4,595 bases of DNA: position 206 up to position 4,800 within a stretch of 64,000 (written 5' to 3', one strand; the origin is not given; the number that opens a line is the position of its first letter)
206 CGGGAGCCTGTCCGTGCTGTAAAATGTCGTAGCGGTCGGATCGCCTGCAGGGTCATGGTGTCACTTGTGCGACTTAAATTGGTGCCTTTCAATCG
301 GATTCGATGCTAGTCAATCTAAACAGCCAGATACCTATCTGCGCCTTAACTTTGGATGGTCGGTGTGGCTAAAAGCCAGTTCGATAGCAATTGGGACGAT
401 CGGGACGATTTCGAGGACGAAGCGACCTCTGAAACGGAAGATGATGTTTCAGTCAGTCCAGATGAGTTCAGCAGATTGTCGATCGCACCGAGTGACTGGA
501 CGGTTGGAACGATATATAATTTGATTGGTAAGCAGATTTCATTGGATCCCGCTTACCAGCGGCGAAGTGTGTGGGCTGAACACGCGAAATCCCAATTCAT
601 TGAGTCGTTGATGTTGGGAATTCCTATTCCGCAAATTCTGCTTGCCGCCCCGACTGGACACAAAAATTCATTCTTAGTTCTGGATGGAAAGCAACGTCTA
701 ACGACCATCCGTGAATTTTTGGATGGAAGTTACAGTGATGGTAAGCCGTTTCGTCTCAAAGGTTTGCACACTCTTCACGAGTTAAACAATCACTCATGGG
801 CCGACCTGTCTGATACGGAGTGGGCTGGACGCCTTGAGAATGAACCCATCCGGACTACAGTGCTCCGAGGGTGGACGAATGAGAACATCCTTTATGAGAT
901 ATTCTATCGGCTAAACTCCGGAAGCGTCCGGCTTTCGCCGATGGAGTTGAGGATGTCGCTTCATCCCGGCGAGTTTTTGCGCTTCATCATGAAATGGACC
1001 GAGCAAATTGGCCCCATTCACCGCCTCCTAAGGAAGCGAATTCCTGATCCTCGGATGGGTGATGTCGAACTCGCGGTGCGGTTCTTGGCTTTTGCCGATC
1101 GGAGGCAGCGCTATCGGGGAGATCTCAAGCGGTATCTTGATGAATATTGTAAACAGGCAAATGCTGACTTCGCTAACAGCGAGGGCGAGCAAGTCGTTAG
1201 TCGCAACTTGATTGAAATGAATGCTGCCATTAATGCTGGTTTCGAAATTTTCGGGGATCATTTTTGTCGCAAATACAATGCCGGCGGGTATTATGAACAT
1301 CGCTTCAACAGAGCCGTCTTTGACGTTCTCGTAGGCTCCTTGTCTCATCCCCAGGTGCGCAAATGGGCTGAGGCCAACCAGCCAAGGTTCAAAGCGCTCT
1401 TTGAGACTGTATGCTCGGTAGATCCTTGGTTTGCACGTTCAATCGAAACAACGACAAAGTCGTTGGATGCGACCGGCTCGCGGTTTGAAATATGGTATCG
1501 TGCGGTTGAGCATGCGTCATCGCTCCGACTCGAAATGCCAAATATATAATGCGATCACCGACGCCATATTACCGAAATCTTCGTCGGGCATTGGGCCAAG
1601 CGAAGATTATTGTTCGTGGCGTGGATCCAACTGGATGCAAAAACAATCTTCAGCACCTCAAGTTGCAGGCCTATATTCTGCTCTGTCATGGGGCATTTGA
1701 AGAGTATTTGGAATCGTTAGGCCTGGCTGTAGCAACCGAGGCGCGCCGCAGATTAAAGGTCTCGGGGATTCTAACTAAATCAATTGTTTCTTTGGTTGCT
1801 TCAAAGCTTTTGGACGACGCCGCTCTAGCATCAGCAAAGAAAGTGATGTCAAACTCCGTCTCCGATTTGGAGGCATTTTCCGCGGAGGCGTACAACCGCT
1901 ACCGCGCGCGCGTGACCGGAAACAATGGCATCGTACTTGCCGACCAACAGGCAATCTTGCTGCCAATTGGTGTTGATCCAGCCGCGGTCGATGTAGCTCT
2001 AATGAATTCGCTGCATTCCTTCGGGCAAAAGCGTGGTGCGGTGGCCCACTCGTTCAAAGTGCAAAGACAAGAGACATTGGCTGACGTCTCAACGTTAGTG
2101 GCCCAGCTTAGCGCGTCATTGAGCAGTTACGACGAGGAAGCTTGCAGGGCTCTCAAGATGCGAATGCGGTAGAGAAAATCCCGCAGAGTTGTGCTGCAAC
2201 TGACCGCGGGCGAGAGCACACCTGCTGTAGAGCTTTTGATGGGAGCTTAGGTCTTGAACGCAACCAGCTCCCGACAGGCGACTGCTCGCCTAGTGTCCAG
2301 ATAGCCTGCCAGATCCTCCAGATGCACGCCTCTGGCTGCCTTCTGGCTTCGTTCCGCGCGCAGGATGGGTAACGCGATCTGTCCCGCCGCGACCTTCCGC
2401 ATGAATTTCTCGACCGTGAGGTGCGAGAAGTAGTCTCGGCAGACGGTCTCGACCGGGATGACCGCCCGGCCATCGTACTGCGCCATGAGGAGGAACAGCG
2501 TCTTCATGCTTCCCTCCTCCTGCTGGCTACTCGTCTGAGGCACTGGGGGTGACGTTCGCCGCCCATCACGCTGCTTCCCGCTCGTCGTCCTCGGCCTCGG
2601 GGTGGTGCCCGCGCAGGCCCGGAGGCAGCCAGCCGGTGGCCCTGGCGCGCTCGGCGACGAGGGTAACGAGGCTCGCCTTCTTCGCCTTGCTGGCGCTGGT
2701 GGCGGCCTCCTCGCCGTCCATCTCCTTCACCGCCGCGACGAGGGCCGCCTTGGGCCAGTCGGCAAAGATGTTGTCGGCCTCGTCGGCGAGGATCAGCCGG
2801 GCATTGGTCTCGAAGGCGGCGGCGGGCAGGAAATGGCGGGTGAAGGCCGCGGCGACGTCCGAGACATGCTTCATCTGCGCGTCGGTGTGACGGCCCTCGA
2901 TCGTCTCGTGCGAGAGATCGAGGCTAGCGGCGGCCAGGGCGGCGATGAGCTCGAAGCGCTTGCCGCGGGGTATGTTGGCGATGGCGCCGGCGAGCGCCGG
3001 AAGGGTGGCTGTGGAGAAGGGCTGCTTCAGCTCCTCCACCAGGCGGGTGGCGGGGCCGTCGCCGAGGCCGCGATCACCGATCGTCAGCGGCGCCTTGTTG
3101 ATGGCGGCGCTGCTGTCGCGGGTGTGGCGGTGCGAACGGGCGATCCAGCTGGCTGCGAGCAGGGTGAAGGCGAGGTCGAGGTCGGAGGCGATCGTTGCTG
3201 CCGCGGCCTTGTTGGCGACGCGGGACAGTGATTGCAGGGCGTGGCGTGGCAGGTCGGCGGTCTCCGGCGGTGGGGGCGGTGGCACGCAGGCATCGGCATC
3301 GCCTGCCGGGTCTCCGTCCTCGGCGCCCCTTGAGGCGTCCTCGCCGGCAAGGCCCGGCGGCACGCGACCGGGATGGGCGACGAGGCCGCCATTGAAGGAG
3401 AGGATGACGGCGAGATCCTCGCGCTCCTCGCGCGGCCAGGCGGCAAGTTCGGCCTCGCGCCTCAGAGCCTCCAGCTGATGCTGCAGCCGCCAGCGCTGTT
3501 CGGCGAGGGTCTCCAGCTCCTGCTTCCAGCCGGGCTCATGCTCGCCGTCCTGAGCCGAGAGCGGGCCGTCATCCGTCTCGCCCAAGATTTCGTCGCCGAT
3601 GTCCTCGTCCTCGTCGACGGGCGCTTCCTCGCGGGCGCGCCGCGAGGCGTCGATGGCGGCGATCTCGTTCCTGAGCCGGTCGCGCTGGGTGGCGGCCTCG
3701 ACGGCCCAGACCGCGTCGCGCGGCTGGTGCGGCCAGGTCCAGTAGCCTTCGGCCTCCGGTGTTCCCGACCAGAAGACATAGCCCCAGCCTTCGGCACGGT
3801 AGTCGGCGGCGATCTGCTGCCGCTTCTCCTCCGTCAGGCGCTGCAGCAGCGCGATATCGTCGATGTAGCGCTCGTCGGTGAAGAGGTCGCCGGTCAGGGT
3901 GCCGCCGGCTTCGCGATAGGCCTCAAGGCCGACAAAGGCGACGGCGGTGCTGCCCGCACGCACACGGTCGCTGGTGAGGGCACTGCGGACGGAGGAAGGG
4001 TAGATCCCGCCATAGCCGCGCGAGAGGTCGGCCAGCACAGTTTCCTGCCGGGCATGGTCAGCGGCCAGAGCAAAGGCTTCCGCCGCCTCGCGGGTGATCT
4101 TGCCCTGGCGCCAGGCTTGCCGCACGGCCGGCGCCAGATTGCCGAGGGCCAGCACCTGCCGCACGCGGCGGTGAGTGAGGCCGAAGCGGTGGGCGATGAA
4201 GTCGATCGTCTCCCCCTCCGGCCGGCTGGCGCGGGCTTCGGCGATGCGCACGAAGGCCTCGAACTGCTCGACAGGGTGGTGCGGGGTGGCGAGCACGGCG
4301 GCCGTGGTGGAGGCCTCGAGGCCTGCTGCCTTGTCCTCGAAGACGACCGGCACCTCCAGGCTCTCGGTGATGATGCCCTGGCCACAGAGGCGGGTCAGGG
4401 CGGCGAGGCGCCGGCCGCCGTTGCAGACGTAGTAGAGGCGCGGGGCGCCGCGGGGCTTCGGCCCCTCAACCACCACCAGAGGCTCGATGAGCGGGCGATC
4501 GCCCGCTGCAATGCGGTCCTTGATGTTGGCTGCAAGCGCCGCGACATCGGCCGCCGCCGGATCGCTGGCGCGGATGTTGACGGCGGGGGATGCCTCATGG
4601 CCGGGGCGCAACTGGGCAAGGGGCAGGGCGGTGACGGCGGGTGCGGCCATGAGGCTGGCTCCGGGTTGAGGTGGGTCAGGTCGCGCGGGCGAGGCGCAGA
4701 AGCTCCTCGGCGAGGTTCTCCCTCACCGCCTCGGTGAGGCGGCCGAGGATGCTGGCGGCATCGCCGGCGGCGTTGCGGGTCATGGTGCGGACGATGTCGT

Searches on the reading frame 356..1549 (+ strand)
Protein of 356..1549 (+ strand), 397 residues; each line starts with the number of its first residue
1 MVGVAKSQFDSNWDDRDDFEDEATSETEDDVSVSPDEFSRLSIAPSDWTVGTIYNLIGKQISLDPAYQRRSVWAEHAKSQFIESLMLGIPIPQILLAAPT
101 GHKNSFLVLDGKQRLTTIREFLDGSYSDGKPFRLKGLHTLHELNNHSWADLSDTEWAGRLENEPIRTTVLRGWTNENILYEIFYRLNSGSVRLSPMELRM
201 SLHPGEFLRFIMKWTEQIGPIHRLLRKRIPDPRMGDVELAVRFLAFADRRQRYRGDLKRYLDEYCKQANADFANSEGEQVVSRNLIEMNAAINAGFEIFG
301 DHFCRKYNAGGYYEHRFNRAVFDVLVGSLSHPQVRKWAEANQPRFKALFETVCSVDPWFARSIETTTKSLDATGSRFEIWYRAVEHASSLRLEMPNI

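Call 9: search_protein_families(library=pfam, proteins=[window:356-1549:+], max_evalue=0.01)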
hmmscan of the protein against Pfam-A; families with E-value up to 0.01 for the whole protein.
window:356-1549:+ (397 aa): 1 family
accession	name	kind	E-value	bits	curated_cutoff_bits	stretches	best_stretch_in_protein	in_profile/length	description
PF03235.19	GmrSD_N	-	4.8e-26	92.5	33.2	1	55-203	3-198/199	GmrSD restriction endonuclease, N-terminal domain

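Call 10: find_encoding_contigs(protein=window:356-1549:+, flank=10000, max_places=6)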
Protein window:356-1549:+ (397 aa): 4 contigs read that carry it; 1 place shown.
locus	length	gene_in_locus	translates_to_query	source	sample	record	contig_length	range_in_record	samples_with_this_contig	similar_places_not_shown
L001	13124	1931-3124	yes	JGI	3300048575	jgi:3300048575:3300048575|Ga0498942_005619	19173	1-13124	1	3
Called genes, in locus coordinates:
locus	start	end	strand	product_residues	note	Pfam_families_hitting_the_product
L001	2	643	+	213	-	?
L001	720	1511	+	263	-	PF00005:ABC_tran, PF13304:AAA_21 (faint)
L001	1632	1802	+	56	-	-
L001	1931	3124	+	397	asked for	PF03235:GmrSD_N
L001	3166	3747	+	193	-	-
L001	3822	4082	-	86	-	PF11112:PyocinActivator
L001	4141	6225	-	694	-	-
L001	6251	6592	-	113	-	PF12637:TSCPD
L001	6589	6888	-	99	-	-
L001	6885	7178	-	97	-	-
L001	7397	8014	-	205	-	PF01381:HTH_3 (weak), PF00717:Peptidase_S24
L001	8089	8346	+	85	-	PF13560:HTH_31 (weak), PF13744:HTH_37 (weak), PF01381:HTH_3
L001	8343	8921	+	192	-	-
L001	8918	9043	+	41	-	-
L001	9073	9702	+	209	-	PF05063:MT-A70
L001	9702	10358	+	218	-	PF08299:Bac_DnaA_C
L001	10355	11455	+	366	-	-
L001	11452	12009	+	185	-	PF02357:NusG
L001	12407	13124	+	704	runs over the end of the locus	PF00805:Pentapeptide (weak), PF13576:Pentapeptide_3 (faint), PF13599:Pentapeptide_4 (weak)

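Call 20: search_protein_families(library=pfam, proteins=[L001:2-643:+, L001:720-1511:+, L001:1632-1802:+], max_evalue=0.01)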
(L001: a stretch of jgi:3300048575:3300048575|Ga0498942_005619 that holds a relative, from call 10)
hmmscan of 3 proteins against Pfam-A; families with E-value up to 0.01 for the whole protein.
L001:2-643:+ (213 aa): 1 family
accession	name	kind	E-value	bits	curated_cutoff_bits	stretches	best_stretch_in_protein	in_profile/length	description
PF13458.12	Peripla_BP_6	-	1.7e-13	51.4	31.7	1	3-180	175-341/343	Periplasmic binding protein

L001:720-1511:+ (263 aa): 9 families
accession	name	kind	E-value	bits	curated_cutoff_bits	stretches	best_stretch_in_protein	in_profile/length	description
PF00005.33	ABC_tran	-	6.5e-29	101.7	25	1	21-170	2-136/137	ABC transporter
PF13304.12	AAA_21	-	1.1e-10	42.5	27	2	143-197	238-294/304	AAA domain, putative AbiEii toxin, Type IV TA system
PF13555.12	AAA_29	-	2.1e-05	24.6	27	1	22-58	14-50/61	P-loop containing region of AAA domain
PF12399.14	BCA_ABC_TP_C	-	5e-05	23.2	25.5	1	220-244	1-25/27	Branched-chain amino acid ATP-binding cassette transporter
PF13476.12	AAA_23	-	0.00024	22.2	27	1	21-63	11-52/201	AAA domain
PF02463.25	SMC_N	-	0.00045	20.2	40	1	29-154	23-148/220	RecF/RecN/SMC N terminal domain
PF13514.12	AAA_27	-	0.004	17.2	22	0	24-54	20-50/206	AAA domain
PF13401.12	AAA_22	-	0.0055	17.5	27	0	30-199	5-121/130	AAA domain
PF25199.1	nSTAND_NTPase5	-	0.0072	16.6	34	0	29-50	40-61/145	Novel STAND NTPase 5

L001:1632-1802:+ (56 aa): 0 families

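Call 24: find_encoding_contigs(protein=L001:720-1511:+, flank=10000, max_places=10)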
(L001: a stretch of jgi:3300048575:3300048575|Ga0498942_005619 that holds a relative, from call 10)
Protein L001:720-1511:+ (263 aa): 16 contigs read that carry it; 10 places shown.
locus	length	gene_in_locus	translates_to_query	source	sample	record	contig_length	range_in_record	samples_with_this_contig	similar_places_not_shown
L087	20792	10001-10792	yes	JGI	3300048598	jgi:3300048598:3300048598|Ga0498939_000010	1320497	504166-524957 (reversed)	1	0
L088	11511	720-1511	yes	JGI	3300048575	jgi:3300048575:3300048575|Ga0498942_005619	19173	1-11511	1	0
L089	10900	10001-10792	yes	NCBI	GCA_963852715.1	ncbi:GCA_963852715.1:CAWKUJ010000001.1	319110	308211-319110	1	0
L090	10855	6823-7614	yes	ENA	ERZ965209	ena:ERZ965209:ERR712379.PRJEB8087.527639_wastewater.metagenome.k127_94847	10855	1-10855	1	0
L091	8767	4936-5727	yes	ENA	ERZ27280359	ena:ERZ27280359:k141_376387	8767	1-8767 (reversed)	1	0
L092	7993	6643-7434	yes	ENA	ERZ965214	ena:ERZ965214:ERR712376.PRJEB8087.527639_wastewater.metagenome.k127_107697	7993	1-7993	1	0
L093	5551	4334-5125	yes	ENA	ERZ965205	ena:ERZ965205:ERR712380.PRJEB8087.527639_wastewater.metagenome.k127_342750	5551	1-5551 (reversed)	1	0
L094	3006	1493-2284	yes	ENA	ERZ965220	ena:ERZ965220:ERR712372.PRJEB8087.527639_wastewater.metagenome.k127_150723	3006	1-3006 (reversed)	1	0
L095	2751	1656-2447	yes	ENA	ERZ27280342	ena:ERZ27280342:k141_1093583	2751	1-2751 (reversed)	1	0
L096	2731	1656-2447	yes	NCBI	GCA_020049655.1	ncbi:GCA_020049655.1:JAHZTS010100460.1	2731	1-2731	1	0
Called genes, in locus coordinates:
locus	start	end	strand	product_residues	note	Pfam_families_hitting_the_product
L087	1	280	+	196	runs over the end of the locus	PF00440:TetR_N, PF08359:TetR_C_4, PF17932:TetR_C_24, PF16859:TetR_C_11 (weak)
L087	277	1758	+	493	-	PF00289:Biotin_carb_N, PF02786:CPSase_L_D2, PF07478:Dala_Dala_lig_C, PF02785:Biotin_carb_C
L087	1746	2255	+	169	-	PF21139:BT_MCC_alpha (weak), PF25973:BSH_CzcB (faint), PF00364:Biotin_lipoyl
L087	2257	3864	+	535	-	PF01039:Carboxyl_trans, PF03255:ACCA (weak)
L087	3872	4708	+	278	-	PF00005:ABC_tran, PF12399:BCA_ABC_TP_C (weak)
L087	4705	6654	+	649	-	PF00501:AMP-binding, PF23562:AMP-binding_C_3 (weak)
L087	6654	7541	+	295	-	PF02653:BPD_transp_2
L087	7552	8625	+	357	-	PF02653:BPD_transp_2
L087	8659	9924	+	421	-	PF13458:Peripla_BP_6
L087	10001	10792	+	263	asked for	PF00005:ABC_tran, PF13304:AAA_21 (faint)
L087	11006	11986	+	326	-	PF01207:Dus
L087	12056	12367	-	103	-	-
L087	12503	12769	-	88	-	-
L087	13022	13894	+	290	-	PF01925:TauE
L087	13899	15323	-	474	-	PF00501:AMP-binding, PF13193:AMP-binding_C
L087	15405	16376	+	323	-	PF03401:TctC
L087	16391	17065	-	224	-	PF13505:OMP_b-brl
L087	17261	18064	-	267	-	PF00905:Transpeptidase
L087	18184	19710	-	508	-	PF00149:Metallophos, PF02872:5_nucleotid_C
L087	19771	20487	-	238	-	PF13650:Asp_protease_2, PF13975:gag-asp_proteas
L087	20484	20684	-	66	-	PF06945:DUF1289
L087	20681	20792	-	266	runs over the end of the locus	PF02654:CobS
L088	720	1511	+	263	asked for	PF00005:ABC_tran, PF13304:AAA_21 (faint)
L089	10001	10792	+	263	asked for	PF00005:ABC_tran, PF13304:AAA_21 (faint)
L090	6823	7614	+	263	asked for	PF00005:ABC_tran, PF13304:AAA_21 (faint)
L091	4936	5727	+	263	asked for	PF00005:ABC_tran, PF13304:AAA_21 (faint)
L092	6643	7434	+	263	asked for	PF00005:ABC_tran, PF13304:AAA_21 (faint)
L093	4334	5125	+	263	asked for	PF00005:ABC_tran, PF13304:AAA_21 (faint)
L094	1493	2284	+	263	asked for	PF00005:ABC_tran, PF13304:AAA_21 (faint)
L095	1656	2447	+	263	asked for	PF00005:ABC_tran, PF13304:AAA_21 (faint)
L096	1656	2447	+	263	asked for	PF00005:ABC_tran, PF13304:AAA_21 (faint)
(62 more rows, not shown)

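Call 26: find_encoding_contigs(protein=L087:13022-13894:+, flank=10000, max_places=10)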
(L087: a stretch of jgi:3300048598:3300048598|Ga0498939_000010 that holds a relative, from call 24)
Protein L087:13022-13894:+ (290 aa): 1 contig read that carries it; 1 place shown.
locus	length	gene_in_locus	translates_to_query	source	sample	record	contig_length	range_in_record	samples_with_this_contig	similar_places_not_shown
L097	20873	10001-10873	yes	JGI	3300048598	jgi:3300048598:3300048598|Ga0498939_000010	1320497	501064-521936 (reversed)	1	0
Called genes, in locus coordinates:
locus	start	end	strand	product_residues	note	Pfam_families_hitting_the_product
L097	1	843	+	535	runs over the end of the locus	PF01039:Carboxyl_trans, PF03255:ACCA (weak)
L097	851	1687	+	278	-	PF00005:ABC_tran, PF12399:BCA_ABC_TP_C (weak)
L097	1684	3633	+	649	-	PF00501:AMP-binding, PF23562:AMP-binding_C_3 (weak)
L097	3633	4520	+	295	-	PF02653:BPD_transp_2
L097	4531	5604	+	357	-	PF02653:BPD_transp_2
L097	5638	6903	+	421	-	PF13458:Peripla_BP_6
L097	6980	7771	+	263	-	PF00005:ABC_tran, PF13304:AAA_21 (faint)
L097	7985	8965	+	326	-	PF01207:Dus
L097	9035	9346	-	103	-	-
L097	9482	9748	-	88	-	-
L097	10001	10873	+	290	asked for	PF01925:TauE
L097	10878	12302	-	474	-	PF00501:AMP-binding, PF13193:AMP-binding_C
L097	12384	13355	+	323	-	PF03401:TctC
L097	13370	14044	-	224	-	PF13505:OMP_b-brl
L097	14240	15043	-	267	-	PF00905:Transpeptidase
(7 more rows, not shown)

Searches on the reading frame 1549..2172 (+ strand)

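Call 9: search_protein_families(library=pfam, proteins=[window:1549-2172:+], max_evalue=0.01)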
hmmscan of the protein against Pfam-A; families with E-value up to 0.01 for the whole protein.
window:1549-2172:+ (207 aa): 1 family
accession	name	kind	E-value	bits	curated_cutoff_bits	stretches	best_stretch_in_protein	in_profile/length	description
PF18735.6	HEPN_RiboL-PSP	-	0.00026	21.4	28.4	1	39-176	31-167/191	RiboL-PSP-HEPN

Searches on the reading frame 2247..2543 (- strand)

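Call 20: search_protein_families(library=pfam, proteins=[window:2247-2543:-], max_evalue=0.01)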
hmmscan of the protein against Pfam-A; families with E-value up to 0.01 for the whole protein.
window:2247-2543:- (98 aa): 1 family
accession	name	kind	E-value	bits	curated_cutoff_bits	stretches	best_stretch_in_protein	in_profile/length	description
PF11112.13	PyocinActivator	-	2.2e-29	101.8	24.2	1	15-89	1-74/74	Pyocin activator protein PrtN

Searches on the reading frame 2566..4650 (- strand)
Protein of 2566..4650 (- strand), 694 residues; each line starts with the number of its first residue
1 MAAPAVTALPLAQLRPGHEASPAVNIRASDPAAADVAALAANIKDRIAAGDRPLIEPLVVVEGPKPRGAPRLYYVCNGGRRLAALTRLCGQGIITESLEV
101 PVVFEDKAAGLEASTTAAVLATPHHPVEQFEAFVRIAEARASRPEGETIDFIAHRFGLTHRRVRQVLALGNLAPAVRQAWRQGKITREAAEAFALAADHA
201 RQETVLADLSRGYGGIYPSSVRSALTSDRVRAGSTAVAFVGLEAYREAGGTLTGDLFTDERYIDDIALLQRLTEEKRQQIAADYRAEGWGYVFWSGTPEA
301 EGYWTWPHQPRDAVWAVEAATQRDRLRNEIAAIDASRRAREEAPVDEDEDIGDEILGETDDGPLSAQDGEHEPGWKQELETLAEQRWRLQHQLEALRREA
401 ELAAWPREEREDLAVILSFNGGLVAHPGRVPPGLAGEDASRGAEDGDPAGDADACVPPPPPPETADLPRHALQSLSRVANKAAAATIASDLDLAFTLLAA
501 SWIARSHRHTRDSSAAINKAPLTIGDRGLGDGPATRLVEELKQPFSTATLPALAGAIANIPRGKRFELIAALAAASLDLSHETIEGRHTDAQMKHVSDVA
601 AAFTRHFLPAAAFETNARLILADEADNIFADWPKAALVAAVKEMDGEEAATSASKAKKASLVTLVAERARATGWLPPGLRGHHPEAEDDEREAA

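Call 9: search_protein_families(library=pfam, proteins=[window:2566-4650:-], max_evalue=0.01)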
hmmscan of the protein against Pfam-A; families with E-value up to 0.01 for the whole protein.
window:2566-4650:- (694 aa): 1 family
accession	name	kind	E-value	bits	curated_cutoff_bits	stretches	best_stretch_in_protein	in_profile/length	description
PF17762.8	HTH_ParB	-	0.005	17.4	22.6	0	148-208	22-82/102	ParB HTH domain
